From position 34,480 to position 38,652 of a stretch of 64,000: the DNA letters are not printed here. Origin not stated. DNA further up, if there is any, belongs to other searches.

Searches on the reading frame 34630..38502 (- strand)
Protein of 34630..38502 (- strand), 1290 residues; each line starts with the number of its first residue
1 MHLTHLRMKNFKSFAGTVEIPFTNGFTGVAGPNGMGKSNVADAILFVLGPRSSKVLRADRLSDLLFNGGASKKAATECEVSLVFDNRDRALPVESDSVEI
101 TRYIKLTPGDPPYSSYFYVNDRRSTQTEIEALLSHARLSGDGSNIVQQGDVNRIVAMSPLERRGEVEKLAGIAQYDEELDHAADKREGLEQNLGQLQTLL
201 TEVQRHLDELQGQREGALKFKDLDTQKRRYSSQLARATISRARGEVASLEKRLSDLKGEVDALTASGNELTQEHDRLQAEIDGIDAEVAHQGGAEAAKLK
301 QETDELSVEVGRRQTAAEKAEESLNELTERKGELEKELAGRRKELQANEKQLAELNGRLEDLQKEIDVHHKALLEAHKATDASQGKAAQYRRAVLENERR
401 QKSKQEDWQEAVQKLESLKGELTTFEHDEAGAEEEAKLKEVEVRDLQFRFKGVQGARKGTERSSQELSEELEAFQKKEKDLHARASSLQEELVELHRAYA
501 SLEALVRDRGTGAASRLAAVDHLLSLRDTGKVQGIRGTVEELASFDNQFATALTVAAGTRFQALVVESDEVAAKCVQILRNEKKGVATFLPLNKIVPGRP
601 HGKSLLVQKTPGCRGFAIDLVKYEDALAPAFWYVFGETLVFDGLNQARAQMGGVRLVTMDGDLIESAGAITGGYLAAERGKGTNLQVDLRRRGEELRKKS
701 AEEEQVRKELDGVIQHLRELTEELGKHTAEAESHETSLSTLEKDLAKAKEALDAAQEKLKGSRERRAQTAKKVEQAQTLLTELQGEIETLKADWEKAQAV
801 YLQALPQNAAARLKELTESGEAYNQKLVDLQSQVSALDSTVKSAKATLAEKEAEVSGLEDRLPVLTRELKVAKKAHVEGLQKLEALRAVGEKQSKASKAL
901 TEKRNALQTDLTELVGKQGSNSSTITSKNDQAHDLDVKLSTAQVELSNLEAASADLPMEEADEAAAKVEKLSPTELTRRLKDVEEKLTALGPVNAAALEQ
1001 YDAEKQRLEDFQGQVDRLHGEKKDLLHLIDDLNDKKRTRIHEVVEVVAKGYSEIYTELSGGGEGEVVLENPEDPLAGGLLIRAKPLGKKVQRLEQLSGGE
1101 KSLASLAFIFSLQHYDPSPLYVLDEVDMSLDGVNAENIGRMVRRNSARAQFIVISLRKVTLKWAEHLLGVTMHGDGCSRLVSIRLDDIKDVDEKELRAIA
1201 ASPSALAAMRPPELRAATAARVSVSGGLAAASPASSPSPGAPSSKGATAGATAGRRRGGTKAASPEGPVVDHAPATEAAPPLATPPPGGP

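Call 9: search_protein_families(library=pfam, proteins=[window:34630-38502:-], max_evalue=0.001)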
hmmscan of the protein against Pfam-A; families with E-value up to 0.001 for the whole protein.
window:34630-38502:- (1290 aa): 8 families
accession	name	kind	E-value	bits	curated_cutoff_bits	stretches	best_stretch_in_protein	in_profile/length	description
PF02463.25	SMC_N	-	2.5e-63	213.9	40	1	3-1178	2-219/220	RecF/RecN/SMC N terminal domain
PF06470.18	SMC_hinge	-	1.2e-25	90.6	22.5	1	533-649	2-114/116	SMC proteins Flexible Hinge Domain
PF13476.12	AAA_23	-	1.2e-15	59.2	27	1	6-211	2-194/201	AAA domain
PF13304.12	AAA_21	-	1.4e-11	45.5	27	1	982-1153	154-295/304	AAA domain, putative AbiEii toxin, Type IV TA system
PF13175.12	AAA_15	-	2.8e-07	31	32.1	1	1-378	1-266/374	AAA ATPase domain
PF08614.16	ATG16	-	2.1e-06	28.5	33.7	0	892-966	71-145/200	Autophagy protein 16 (ATG16)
PF13555.12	AAA_29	-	5.1e-06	26.6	27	1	3-52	1-50/61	P-loop containing region of AAA domain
PF00038.26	Filament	-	9.8e-05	22.6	40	0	397-499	38-140/313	Intermediate filament protein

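Call 21: find_encoding_contigs(protein=window:34630-38499:-, flank=10000, max_places=3)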
Protein window:34630-38499:- (1289 aa): no gene with exactly this product is on record in the collection.
